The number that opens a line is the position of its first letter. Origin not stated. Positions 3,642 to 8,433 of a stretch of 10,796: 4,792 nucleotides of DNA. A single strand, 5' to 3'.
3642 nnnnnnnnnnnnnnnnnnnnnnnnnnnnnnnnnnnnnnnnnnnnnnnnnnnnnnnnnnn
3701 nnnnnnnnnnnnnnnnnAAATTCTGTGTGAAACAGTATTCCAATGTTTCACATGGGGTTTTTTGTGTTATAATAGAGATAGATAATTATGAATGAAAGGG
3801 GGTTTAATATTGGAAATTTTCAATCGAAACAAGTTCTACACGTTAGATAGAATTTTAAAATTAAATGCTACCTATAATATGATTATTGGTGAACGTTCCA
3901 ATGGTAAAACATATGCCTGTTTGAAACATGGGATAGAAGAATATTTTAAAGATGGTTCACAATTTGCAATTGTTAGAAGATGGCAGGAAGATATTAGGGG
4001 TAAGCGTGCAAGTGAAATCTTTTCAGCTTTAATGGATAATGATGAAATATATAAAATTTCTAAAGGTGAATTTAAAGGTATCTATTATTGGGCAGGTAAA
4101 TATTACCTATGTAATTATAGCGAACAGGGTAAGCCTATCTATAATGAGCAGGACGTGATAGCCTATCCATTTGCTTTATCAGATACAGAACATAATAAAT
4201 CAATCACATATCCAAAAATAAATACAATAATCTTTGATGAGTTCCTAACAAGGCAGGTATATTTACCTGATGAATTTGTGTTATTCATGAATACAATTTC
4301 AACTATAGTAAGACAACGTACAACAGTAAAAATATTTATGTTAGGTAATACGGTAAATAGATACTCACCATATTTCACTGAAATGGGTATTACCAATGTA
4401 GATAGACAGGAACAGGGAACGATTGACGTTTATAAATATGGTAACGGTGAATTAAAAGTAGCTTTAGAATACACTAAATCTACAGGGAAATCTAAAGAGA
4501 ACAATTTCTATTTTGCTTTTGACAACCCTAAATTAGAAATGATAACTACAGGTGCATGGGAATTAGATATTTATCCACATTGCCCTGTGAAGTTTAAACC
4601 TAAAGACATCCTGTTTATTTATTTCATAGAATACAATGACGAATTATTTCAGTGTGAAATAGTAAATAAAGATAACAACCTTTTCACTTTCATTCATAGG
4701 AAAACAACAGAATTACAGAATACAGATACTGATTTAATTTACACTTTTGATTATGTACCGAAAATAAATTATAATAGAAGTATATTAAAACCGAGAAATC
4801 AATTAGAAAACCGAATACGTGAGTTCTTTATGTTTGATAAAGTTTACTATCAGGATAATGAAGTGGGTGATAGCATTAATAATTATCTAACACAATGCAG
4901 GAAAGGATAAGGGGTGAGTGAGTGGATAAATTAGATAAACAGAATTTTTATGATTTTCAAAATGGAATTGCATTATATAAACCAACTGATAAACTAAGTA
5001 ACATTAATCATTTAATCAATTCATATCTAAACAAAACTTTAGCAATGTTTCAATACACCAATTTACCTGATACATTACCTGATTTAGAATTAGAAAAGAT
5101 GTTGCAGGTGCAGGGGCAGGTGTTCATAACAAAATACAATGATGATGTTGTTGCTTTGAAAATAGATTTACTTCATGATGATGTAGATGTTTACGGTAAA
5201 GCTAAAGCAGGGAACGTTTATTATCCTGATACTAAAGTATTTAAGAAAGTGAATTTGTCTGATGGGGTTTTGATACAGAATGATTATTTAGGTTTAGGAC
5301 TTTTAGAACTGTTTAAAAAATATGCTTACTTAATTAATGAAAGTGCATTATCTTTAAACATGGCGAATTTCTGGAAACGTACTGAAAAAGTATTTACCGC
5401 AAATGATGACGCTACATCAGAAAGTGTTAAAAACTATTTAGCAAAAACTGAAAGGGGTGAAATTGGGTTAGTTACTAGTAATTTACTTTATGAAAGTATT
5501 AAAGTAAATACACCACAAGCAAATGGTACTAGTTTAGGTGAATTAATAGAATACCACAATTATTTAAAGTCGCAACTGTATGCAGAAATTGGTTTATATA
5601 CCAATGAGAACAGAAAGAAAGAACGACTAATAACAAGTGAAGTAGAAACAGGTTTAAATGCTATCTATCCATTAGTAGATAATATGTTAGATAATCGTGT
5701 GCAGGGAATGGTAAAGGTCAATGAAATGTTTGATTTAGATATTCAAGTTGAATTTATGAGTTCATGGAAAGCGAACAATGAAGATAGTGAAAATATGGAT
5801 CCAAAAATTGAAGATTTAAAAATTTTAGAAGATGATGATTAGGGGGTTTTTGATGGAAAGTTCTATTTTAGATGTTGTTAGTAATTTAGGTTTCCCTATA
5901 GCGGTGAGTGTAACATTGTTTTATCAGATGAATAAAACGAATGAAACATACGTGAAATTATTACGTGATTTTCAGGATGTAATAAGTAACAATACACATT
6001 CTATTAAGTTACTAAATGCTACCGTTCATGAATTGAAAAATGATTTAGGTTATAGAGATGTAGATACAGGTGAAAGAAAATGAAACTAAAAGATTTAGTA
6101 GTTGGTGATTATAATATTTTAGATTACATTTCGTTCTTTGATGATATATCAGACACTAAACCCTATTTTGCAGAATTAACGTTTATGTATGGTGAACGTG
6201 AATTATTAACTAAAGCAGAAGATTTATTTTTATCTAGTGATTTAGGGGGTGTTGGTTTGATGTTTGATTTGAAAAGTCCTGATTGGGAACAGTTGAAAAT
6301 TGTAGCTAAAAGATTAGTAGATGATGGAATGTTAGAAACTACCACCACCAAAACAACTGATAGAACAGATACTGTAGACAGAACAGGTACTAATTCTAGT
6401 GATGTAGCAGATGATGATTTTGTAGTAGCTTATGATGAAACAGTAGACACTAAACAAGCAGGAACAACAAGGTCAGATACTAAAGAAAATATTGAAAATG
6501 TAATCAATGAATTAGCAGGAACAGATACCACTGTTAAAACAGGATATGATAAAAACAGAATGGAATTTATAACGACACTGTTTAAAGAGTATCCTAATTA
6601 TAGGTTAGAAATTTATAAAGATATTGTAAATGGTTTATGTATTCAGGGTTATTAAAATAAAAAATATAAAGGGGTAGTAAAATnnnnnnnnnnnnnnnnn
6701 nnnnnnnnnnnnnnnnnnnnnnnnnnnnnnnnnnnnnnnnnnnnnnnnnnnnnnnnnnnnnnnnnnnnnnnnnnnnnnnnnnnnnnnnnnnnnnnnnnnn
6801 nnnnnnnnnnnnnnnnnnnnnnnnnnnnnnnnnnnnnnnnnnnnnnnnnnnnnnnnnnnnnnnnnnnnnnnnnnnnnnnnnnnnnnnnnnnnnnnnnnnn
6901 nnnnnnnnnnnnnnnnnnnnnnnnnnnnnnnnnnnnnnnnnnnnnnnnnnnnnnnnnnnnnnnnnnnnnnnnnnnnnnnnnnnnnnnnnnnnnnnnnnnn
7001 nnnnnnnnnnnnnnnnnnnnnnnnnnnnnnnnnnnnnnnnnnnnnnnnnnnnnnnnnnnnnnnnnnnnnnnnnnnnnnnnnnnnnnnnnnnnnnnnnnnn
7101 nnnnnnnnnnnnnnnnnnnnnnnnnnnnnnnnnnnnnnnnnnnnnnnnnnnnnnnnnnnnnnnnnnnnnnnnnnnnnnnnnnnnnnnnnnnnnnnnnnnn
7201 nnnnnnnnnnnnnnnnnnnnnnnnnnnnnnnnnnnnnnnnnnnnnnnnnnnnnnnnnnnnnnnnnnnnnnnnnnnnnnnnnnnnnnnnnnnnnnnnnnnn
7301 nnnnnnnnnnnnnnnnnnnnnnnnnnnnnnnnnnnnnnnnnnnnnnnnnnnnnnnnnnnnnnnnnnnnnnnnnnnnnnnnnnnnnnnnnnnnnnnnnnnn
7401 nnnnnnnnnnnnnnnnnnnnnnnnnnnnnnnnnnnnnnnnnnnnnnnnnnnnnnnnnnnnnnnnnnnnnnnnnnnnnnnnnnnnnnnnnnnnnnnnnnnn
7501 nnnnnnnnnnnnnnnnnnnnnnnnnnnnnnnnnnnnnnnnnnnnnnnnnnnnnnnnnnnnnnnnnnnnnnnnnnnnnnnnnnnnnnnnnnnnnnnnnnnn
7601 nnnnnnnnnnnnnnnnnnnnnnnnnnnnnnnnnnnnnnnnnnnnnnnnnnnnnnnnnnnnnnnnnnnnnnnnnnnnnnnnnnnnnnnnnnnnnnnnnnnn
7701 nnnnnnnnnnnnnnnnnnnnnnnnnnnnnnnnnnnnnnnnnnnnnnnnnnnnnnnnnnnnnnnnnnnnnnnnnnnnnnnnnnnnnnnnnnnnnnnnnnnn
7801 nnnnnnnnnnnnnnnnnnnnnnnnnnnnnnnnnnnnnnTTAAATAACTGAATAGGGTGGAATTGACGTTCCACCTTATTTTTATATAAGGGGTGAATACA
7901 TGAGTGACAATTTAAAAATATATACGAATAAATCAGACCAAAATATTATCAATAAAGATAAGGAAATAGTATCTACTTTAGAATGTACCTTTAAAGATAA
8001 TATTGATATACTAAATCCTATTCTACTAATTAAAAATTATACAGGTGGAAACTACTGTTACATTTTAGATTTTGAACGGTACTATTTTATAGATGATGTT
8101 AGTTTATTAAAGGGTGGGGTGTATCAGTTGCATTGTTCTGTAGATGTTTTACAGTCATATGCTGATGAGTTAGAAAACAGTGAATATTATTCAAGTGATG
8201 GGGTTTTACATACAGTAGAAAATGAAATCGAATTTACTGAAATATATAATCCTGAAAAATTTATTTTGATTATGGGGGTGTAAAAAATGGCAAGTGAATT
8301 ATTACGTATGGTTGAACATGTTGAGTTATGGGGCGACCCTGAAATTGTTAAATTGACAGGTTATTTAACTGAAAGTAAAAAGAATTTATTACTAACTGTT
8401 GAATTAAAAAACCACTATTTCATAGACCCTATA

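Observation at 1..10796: Complete 10.8-kb protein-primed tailed-phage genome with a 12-gene minimal set, all on one strand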

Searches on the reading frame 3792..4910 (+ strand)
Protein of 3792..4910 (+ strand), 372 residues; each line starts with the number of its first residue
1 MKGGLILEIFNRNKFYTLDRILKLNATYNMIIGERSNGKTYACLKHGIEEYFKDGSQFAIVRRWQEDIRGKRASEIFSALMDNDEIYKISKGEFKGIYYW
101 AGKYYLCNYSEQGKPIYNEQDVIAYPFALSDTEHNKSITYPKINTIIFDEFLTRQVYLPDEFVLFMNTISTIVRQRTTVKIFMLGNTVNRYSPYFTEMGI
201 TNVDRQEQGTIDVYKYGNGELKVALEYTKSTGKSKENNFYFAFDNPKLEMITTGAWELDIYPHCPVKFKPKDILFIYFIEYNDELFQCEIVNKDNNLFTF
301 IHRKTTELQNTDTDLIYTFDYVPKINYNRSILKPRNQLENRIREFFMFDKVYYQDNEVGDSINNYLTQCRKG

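Call 8: search_protein_families(library=pfam, proteins=[window:3792-4910:+], max_evalue=0.01)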
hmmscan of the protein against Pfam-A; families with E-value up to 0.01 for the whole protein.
window:3792-4910:+ (372 aa): 1 family
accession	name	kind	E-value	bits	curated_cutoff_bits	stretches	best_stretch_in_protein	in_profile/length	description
PF05894.18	Podovirus_Gp16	-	3e-20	73.3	25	1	12-199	3-171/331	Podovirus DNA encapsidation protein (Gp16)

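Call 9: search_protein_families(library=phrogs, proteins=[window:3792-4910:+], max_evalue=0.01)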
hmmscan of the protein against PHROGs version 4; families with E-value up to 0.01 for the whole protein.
window:3792-4910:+ (372 aa): 2 families
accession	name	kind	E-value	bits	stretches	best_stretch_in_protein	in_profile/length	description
phrog_2150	-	head and packaging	3.1e-34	119.7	1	12-359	4-330/341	terminase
phrog_31603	-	head and packaging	1.2e-12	48.9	1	11-200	4-203/366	terminase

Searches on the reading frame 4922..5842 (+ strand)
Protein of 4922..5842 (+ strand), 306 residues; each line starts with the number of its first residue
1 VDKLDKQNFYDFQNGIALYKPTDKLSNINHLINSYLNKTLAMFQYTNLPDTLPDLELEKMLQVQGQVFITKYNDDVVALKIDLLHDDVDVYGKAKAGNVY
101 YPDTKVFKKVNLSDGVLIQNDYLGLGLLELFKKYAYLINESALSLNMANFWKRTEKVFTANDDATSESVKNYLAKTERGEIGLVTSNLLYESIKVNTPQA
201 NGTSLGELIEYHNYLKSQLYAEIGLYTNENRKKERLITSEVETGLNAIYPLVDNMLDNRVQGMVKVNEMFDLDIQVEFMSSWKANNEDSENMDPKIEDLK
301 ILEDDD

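Call 8: search_protein_families(library=pfam, proteins=[window:4922-5842:+], max_evalue=0.01)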
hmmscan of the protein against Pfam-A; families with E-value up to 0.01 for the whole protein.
window:4922-5842:+ (306 aa): 1 family
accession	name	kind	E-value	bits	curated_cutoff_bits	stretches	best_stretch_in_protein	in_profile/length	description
PF05352.17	Phage_connector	-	7.3e-10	39.2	25.6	1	32-279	21-277/281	Phage Connector (GP10)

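Call 9: search_protein_families(library=phrogs, proteins=[window:4922-5842:+], max_evalue=0.01)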
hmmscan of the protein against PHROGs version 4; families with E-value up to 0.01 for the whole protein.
window:4922-5842:+ (306 aa): 1 family
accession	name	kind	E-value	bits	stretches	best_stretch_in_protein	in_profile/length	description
phrog_2038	-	connector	1.9e-33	117.2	1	29-291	25-301/314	upper collar connector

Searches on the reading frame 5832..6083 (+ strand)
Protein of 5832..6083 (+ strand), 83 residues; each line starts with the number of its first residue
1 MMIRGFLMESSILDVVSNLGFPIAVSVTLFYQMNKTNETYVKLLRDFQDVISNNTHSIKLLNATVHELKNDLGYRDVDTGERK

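Call 8: search_protein_families(library=pfam, proteins=[window:5832-6083:+], max_evalue=0.01)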
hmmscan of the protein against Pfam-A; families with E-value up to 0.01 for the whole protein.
window:5832-6083:+ (83 aa): 1 family
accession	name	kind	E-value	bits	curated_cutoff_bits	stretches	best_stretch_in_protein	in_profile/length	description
PF12841.12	YvrJ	-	4.5e-05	23.4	29.5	1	16-36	2-22/36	YvrJ protein family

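Call 9: search_protein_families(library=phrogs, proteins=[window:5832-6083:+], max_evalue=0.01)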
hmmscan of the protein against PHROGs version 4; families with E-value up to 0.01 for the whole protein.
window:5832-6083:+ (83 aa): 2 families
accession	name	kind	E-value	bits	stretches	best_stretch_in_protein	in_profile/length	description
phrog_4898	-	lysis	4.7e-07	31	1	11-65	3-51/62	holin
phrog_2429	-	moron, auxiliary metabolic gene and host takeover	0.0001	23.5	1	8-72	1-77/82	involved in bacteriocin production or immunity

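Call 94: search_protein_families(library=ncbifam, proteins=[window:5832-6080:+], max_evalue=0.1)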
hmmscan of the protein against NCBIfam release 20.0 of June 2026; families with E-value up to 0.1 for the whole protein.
window:5832-6080:+ (83 aa): 0 families

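Call 117: search_dna_similar(query=window:5832-6080:+, collection=phages, mode=protein, max_evalue=0.01, max_rows=12)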
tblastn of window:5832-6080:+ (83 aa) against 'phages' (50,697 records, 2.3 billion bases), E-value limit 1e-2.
Records with a match: 1; places in all: 1; records where one place covers at least 80% of the query: 1.
Best place of each record, by identity: <60% 1.
By first word of the organism name: Eggerthella 1.
By host as written in the record: Eggerthella lenta DSM 2243 1.
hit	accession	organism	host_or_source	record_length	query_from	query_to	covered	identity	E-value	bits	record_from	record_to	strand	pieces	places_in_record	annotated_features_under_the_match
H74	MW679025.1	Eggerthella phage LE1-1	Eggerthella lenta DSM 2243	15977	10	82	88%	32.4%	6e-4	42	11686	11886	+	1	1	hypothetical protein | lysozyme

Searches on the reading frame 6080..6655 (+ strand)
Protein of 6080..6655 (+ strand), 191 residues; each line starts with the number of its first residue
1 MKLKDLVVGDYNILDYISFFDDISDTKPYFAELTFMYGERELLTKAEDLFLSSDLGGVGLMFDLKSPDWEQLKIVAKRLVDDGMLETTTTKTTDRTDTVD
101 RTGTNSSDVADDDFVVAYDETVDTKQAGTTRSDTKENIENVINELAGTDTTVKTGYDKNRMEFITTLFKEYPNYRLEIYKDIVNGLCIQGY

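Call 8: search_protein_families(library=pfam, proteins=[window:6080-6655:+], max_evalue=0.01)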
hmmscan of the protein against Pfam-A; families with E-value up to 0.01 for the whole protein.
window:6080-6655:+ (191 aa): 0 families

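Call 9: search_protein_families(library=phrogs, proteins=[window:6080-6655:+], max_evalue=0.01)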
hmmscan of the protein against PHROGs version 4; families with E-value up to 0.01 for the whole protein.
window:6080-6655:+ (191 aa): 0 families

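Call 73: find_homologous_proteins(query=window:6080-6652:+, max_evalue=0.001)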
Query window:6080-6652:+ (191 aa): 112 proteins with E <= 0.001 among 249 candidates.
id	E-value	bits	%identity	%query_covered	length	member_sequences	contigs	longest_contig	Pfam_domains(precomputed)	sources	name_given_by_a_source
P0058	9.6e-119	412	100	100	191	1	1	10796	-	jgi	jgi:hypothetical protein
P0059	1.0e-111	389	93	100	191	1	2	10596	-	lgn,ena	-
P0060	7.7e-111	386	92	100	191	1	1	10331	-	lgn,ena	-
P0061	1.5e-110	386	92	100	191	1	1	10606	-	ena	-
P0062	2.0e-110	385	92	100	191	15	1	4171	-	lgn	-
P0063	4.1e-110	384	91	100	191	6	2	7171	-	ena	-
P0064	5.8e-110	384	91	100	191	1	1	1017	-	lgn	-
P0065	1.9e-109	382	91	100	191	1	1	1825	-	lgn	-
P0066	7.0e-108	377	90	100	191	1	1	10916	-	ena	-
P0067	1.8e-104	366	87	100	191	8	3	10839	-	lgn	-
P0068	2.2e-102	359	84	100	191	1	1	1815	-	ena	-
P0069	4.5e-102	358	85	100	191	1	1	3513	-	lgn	-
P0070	8.4e-101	354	83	100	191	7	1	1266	-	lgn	-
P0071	3.1e-99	349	84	100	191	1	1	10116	-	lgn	-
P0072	1.2e-98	347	84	100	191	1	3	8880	-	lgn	-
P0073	4.8e-84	299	71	100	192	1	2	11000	-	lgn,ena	-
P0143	1.5e-68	249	61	100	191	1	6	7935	-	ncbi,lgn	-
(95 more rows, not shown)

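Call 74: find_encoding_contigs(protein=P0058, flank=10000, max_places=3)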
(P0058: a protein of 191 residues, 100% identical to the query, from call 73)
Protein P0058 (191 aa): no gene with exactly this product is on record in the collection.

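Call 76: list_cluster_members(proteins=[P0058, P0066, P0073, P0143])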
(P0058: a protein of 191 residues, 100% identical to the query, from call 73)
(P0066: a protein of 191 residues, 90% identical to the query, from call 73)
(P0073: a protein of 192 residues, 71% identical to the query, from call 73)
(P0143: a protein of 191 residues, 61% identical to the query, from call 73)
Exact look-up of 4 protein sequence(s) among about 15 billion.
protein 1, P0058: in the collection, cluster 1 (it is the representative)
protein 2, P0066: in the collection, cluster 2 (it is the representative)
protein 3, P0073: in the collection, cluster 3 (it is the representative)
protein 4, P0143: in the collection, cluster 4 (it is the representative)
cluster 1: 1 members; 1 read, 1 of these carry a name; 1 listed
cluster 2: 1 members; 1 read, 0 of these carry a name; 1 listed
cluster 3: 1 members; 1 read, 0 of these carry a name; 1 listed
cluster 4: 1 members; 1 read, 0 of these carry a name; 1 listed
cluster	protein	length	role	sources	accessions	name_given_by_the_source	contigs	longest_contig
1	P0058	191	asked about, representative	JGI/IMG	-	hypothetical protein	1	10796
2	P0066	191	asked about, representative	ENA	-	-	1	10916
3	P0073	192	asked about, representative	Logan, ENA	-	-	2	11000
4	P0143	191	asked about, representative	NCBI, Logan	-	-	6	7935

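Call 81: search_solved_structures(query=A4, max_evalue=1)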
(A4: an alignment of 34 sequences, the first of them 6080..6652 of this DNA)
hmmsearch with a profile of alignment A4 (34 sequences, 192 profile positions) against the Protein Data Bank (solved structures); distinct sequences matched with E-value up to 1: 0.

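Call 91: predict_structure(alignment_id=A4)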
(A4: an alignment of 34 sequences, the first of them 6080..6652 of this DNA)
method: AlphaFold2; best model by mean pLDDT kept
length: 191 residues; sequences in the alignment: 34
mean_pLDDT: 41.8   pTM: 0.19
mean pLDDT of the five models: 41.8, 39.5, 38.1, 37.8, 37.0
residues with pLDDT >= 90: 0; 70-90: 0; 50-70: 19; < 50: 172
segments of 3 or more residues with pLDDT < 50: 1-8, 11-23, 26-73, 75-111, 128-191
pLDDT, mean of each block of 10 residues (from residue 1): 42 43 44 38 38 34 40 45 39 38 44 52 51 41 39 42 46 44 35 30
secondary structure, 60 per line:
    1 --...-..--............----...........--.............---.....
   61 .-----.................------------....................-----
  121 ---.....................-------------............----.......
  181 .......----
elements in order: H13-22 H27-37 H40-52 H56-61 H67-83 E96-115 E124-144 H158-169 H174-187

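Call 108: find_encoding_contigs(protein=P0066, flank=10000, max_places=3)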
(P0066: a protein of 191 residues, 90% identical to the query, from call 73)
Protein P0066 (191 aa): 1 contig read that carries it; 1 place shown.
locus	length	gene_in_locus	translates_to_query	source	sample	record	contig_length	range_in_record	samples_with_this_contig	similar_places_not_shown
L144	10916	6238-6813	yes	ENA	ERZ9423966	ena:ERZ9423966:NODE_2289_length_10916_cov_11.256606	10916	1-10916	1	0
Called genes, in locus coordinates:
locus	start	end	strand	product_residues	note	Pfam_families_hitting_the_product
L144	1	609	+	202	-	?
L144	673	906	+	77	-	-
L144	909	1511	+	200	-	-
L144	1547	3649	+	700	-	PF03175:DNA_pol_B_2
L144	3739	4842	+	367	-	PF05894:Podovirus_Gp16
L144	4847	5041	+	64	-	PF11753:DUF3310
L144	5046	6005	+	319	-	PF05352:Phage_connector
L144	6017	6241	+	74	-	-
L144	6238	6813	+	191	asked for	-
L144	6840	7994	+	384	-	PF25622:Phi29_MCP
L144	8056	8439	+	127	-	-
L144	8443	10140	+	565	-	-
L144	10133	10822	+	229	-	PF01520:Amidase_3, PF05036:SPOR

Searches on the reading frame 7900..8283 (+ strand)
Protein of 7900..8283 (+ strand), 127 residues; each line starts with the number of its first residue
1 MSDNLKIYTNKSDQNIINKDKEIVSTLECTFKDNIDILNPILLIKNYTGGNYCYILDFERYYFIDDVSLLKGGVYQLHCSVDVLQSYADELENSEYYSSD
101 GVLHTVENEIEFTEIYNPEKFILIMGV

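Call 8: search_protein_families(library=pfam, proteins=[window:7900-8283:+], max_evalue=0.01)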
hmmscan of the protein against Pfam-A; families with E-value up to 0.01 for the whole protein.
window:7900-8283:+ (127 aa): 0 families

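Call 9: search_protein_families(library=phrogs, proteins=[window:7900-8283:+], max_evalue=0.01)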
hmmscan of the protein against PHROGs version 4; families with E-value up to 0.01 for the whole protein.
window:7900-8283:+ (127 aa): 0 families

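Call 44: find_encoding_contigs(protein=window:7900-8283:+, flank=10000, max_places=10)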
Protein window:7900-8283:+ (127 aa): no gene with exactly this product is on record in the collection.

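Call 83: search_solved_structures(query=A5, max_evalue=1, show_alignments=1)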
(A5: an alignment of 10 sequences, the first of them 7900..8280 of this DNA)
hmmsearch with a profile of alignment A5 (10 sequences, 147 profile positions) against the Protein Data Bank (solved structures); distinct sequences matched with E-value up to 1: 2.
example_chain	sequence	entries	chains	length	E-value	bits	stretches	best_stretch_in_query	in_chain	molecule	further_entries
4eo2_A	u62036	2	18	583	0.00048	22.9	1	35-126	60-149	Major tail protein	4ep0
8egs_Y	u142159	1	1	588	0.11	15.3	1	36-93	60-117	Major tail protein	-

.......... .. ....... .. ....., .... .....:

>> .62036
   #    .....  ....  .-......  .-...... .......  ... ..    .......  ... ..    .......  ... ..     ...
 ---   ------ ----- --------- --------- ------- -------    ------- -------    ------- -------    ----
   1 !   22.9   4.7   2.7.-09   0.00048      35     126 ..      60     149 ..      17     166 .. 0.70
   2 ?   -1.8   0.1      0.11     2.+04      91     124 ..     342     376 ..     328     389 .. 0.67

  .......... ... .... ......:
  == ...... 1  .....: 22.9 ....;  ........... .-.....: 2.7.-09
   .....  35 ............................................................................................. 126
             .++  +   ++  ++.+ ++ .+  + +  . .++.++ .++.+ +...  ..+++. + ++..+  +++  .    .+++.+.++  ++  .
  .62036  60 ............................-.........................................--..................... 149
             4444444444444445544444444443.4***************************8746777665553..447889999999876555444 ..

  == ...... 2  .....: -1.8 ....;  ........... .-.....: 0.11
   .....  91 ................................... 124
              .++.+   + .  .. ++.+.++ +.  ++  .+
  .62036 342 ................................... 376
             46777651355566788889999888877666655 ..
